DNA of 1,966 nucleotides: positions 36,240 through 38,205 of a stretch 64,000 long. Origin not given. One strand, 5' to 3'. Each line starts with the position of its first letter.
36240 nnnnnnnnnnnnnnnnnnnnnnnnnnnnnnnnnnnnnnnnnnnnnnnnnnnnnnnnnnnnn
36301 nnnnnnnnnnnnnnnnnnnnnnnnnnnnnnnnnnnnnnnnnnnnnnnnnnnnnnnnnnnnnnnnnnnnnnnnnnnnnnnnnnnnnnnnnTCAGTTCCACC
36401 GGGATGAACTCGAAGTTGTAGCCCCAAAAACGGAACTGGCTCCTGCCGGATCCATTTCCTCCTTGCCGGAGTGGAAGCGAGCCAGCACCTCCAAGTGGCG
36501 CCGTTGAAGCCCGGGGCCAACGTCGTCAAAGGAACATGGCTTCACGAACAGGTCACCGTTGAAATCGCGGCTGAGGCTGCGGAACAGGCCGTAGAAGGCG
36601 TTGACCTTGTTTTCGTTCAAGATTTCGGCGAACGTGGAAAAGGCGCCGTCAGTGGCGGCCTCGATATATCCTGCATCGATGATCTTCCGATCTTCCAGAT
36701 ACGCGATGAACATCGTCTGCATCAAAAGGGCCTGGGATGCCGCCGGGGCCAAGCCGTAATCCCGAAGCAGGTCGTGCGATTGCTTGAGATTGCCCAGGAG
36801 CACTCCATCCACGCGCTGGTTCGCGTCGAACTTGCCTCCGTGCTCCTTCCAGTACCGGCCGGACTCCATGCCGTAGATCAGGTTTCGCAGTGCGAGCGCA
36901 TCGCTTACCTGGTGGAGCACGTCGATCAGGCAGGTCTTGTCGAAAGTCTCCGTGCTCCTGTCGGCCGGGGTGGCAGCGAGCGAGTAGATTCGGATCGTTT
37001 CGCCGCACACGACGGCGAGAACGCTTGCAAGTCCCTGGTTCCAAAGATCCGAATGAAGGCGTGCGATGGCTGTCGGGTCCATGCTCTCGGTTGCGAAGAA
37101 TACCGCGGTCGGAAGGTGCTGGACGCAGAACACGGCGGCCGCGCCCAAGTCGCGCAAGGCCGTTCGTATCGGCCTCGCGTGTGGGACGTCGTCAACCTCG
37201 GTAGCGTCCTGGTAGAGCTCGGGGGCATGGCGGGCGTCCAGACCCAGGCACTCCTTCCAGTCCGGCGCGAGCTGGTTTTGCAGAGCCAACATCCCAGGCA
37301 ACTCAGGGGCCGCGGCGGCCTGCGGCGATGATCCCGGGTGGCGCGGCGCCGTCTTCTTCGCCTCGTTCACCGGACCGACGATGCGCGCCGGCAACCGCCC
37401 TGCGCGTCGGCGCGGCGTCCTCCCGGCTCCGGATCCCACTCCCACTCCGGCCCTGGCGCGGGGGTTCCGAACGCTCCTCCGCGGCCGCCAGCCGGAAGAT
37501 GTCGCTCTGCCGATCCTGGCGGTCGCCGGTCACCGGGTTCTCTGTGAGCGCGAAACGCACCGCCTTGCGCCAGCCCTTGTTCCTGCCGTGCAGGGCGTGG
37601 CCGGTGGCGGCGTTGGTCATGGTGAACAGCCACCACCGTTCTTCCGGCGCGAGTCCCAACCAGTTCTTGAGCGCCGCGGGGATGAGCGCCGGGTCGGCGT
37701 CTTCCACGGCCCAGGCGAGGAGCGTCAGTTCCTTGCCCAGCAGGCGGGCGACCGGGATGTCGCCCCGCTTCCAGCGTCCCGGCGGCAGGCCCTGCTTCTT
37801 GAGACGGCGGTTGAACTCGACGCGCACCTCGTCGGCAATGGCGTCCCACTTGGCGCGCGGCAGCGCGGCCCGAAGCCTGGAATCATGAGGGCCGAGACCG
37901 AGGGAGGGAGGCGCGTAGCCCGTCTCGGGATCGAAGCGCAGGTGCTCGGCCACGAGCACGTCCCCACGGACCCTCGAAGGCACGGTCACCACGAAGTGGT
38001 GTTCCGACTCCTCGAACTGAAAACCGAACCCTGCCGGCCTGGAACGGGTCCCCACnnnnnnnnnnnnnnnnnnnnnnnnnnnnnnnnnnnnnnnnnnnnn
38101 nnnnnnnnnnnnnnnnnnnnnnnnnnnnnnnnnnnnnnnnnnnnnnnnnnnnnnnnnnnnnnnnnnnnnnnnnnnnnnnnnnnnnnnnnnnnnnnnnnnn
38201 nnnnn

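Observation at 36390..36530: PglX/Eco57I-like methyltransferase appears split by a -1 frameshift at a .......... tract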

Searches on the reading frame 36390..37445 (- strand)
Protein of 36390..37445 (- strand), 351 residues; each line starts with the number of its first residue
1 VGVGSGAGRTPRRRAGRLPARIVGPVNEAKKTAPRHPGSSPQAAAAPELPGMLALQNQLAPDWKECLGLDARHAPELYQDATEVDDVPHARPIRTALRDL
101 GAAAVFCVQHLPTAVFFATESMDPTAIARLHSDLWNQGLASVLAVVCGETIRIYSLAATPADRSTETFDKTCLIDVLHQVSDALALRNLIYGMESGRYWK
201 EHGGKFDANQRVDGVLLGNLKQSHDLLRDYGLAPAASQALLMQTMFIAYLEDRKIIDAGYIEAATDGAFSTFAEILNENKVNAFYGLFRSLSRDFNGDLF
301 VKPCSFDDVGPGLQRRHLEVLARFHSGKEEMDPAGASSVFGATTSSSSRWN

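Call 5: search_protein_families(library=pfam, proteins=[window:36390-37445:-], max_evalue=0.01)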
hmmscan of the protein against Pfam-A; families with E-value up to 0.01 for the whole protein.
window:36390-37445:- (351 aa): 0 families

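Call 6: search_protein_families(library=padloc, proteins=[window:36390-37445:-], max_evalue=0.01)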
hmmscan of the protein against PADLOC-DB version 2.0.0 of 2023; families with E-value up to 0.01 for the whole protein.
window:36390-37445:- (351 aa): 2 families
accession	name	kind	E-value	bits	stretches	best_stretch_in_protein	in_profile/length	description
PDLC03623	REase_MTase_IIG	-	6e-14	48.8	1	99-303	48-239/1022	Type IIG restriction enzyme-methyltransferase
PDLC03603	REase_MTase_IIG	-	3.7e-08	29.9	1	102-326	47-255/1016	Type IIG restriction enzyme-methyltransferase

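Call 16: list_cluster_members(proteins=[P0022, window:36393-37292:-])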
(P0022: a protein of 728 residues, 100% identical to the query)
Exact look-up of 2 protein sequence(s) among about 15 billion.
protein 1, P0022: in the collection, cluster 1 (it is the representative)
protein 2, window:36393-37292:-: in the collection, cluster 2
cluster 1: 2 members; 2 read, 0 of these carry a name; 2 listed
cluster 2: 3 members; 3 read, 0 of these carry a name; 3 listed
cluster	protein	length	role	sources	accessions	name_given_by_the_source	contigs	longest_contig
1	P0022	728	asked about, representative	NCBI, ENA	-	-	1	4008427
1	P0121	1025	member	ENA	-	-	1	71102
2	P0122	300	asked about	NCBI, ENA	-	-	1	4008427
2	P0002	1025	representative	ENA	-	-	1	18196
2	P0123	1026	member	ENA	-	-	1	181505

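Call 19: find_encoding_contigs(protein=P0121, flank=10000, max_places=3)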
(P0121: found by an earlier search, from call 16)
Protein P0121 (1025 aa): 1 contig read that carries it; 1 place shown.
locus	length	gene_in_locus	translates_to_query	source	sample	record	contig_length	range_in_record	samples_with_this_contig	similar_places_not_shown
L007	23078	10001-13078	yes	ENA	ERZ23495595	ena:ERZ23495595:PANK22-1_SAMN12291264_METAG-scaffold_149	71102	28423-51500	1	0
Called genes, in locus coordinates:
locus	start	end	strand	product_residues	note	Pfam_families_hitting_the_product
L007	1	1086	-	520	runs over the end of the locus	PF00732:GMC_oxred_N, PF00890:FAD_binding_2 (faint), PF01266:DAO (faint), PF05199:GMC_oxred_C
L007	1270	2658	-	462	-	PF03972:MmgE_PrpD_N, PF19305:MmgE_PrpD_C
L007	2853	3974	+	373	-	PF04909:Amidohydro_2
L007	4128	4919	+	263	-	PF01177:Asp_Glu_race, PF17645:Amdase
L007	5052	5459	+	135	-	PF24698:DUF7662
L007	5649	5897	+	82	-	PF01850:PIN (weak)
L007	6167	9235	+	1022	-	PF04465:DUF499, PF13290:CHB_HEX_C_1 (weak), PF13287:Fn3_assoc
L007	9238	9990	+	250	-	PF12635:DUF3780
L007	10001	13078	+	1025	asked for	PF02384:N6_Mtase, PF20473:MmeI_Mtase (faint), PF07669:Eco57I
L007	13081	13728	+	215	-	-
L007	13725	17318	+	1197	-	PF06634:DUF1156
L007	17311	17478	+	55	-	-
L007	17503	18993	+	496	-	PF02463:SMC_N, PF13175:AAA_15 (weak), PF13476:AAA_23, PF13304:AAA_21, PF13175:AAA_15 (weak)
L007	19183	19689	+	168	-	-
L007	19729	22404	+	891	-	PF13091:PLDc_2, PF00176:SNF2-rel_dom, PF04851:ResIII (faint), PF00271:Helicase_C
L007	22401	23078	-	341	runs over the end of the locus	PF00296:Bac_luciferase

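Call 20: find_encoding_contigs(protein=P0123, flank=10000, max_places=3)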
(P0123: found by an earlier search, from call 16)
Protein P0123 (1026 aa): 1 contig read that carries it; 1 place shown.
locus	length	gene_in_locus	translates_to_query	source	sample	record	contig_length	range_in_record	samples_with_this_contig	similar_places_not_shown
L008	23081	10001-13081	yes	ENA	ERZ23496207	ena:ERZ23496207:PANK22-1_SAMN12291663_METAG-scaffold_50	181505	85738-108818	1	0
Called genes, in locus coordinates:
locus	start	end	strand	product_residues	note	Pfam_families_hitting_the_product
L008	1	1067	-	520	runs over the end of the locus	PF00732:GMC_oxred_N, PF00890:FAD_binding_2 (faint), PF01266:DAO (faint), PF05199:GMC_oxred_C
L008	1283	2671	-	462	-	PF03972:MmgE_PrpD_N, PF19305:MmgE_PrpD_C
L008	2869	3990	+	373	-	PF04909:Amidohydro_2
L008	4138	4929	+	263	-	PF01177:Asp_Glu_race, PF17645:Amdase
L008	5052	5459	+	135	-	PF24698:DUF7662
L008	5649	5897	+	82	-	-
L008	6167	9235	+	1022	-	PF04465:DUF499, PF13290:CHB_HEX_C_1 (faint), PF13287:Fn3_assoc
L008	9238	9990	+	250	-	PF12635:DUF3780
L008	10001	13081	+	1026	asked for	PF02384:N6_Mtase, PF07669:Eco57I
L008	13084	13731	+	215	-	-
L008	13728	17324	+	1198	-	PF06634:DUF1156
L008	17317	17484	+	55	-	-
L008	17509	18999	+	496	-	PF02463:SMC_N, PF13175:AAA_15 (weak), PF13476:AAA_23, PF13304:AAA_21, PF13175:AAA_15 (weak)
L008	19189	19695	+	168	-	-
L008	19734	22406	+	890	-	PF13091:PLDc_2, PF00176:SNF2-rel_dom, PF04851:ResIII (faint), PF00271:Helicase_C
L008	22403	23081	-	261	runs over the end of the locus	PF00296:Bac_luciferase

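Call 51: predict_structure(alignment_id=A1)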
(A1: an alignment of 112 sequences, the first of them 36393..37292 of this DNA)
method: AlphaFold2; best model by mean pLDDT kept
length: 300 residues; sequences in the alignment: 112
mean_pLDDT: 82.7   pTM: 0.66
mean pLDDT of the five models: 82.7, 80.9, 80.3, 77.7, 76.0
residues with pLDDT >= 90: 146; 70-90: 107; 50-70: 21; < 50: 26
segments of 3 or more residues with pLDDT < 50: 256-258, 280-300
pLDDT, mean of each block of 10 residues (from residue 1): 81 94 93 87 90 93 94 90 81 95 88 84 94 93 90 78 76 92 88 88 88 94 94 91 67 51 90 72 38 27
secondary structure, 60 per line:
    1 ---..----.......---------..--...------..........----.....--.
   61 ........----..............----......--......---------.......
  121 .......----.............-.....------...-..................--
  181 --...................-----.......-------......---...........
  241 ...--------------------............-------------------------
elements in order: H10-16 H39-48 E53-57 E60-68 H73-86 E91-96 E99-104 H114-121 E122-127 H132-144 H146-150 H161-178 H183-201 H207-213 H221-226 H230-243 H264-275

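Call 55: fold_search(model_id=the predicted structure, library=pdb)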
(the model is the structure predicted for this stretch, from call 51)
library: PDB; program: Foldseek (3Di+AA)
matches with E <= 10: 103; with E <= 0.001: 0
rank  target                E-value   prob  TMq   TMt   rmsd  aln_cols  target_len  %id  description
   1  3s1s                  2.8e-01  0.28  0.21  0.09  15.3       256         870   10  Characterization and crystal structure of the type IIG restriction endonuclease BpuSI (released 2011-07-13)
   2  7lo5_B                5.2e-01  0.14  0.20  0.07  16.5       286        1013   10  cryoEM structure DrdV-DNA complex (released 2021-03-17)
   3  2eb0_A                1.1e+00  0.21  0.16  0.16   7.5        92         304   13  Crystal structure of Methanococcus jannaschii putative family II inorganic pyrophosphatase (released 2007-08-07)
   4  3dbh_E                1.1e+00  0.04  0.14  0.09  27.2       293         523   11  Structural Dissection of a Gating Mechanism Preventing Misactivation of Ubiquitin by NEDD8's E1 (APPBP1-UBA3Arg190Ala- (released 2008-08-12)
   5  4bec_A                1.6e+00  0.44  0.15  0.05   3.7        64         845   12  MUTANT (K220A) OF THE HSDR SUBUNIT OF THE ECOR124I RESTRICTION ENZYME IN COMPLEX WITH ATP (released 2014-03-26)
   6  4xjx_B                1.6e+00  0.30  0.20  0.08   6.6       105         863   11  STRUCTURE OF MUTANT (E165H) OF THE HSDR SUBUNIT OF THE ECOR124I RESTRICTION ENZYME IN COMPLEX WITH ATP (released 2016-01-20)
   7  8p26_F                1.6e+00  0.07  0.10  0.18   9.6        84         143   14  Crystal structure of Arabidopsis thaliana PAXX (released 2023-06-28)
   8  4beb_C                1.7e+00  0.35  0.16  0.06   4.0        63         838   14  MUTANT (K220E) OF THE HSDR SUBUNIT OF THE ECOR124I RESTRICTION ENZYME IN COMPLEX WITH ATP (released 2014-03-26)
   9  7bst_C                1.8e+00  0.21  0.19  0.07   6.5        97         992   12  EcoR124I-Ocr in the Intermediate State (released 2020-05-27)
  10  7bst_B                1.8e+00  0.20  0.17  0.06   5.7        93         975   13  EcoR124I-Ocr in the Intermediate State (released 2020-05-27)
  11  4bec_B                1.9e+00  0.41  0.15  0.06   3.1        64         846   12  MUTANT (K220A) OF THE HSDR SUBUNIT OF THE ECOR124I RESTRICTION ENZYME IN COMPLEX WITH ATP (released 2014-03-26)
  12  4be7_B                1.9e+00  0.21  0.19  0.08   6.9       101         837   12  MUTANT (K220R) OF THE HSDR SUBUNIT OF THE ECOR124I RESTRICTION ENZYME IN COMPLEX WITH ATP (released 2014-03-26)
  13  2eo0_B                2.0e+00  0.11  0.18  0.34   8.9       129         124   11  Crystal Structure of Holliday Junction Resolvase ST1444 (released 2007-10-02)
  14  2zvf_A                2.2e+00  0.25  0.14  0.23   3.5        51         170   14  Crystal structure of Archaeoglobus fulgidus alanyl-tRNA synthetase C-terminal dimerization domain (released 2009-06-30)
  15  8ioo_C                2.3e+00  0.20  0.18  0.17   6.2       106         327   12  Crystal structure of Deinococcus radiodurans RecJ-like protein in complex with Mg2+ (released 2024-03-20)
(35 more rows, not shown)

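Call 69: find_encoding_contigs(protein=window:36393-37292:-, flank=3000, max_places=5)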
Protein window:36393-37292:- (300 aa): no gene with exactly this product is on record in the collection.

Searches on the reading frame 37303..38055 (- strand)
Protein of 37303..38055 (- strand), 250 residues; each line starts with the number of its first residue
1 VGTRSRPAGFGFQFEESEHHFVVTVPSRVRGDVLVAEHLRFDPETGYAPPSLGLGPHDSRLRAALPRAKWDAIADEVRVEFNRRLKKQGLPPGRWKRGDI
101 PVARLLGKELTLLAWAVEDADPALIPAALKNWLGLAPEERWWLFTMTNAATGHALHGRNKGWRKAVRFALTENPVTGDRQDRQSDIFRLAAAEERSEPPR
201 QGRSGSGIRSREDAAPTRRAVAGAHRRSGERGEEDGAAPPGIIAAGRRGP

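Call 46: search_protein_families(library=ncbifam, proteins=[window:37303-38055:-], max_evalue=0.01)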
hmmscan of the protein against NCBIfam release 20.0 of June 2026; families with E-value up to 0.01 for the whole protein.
window:37303-38055:- (250 aa): 1 family
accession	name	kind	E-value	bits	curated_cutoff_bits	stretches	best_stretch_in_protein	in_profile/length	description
NF042961.1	DUF3780_antiphage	equivalog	5.6e-49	166.5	200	1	9-180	3-164/184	anti-phage-associated DUF3780 domain-containing protein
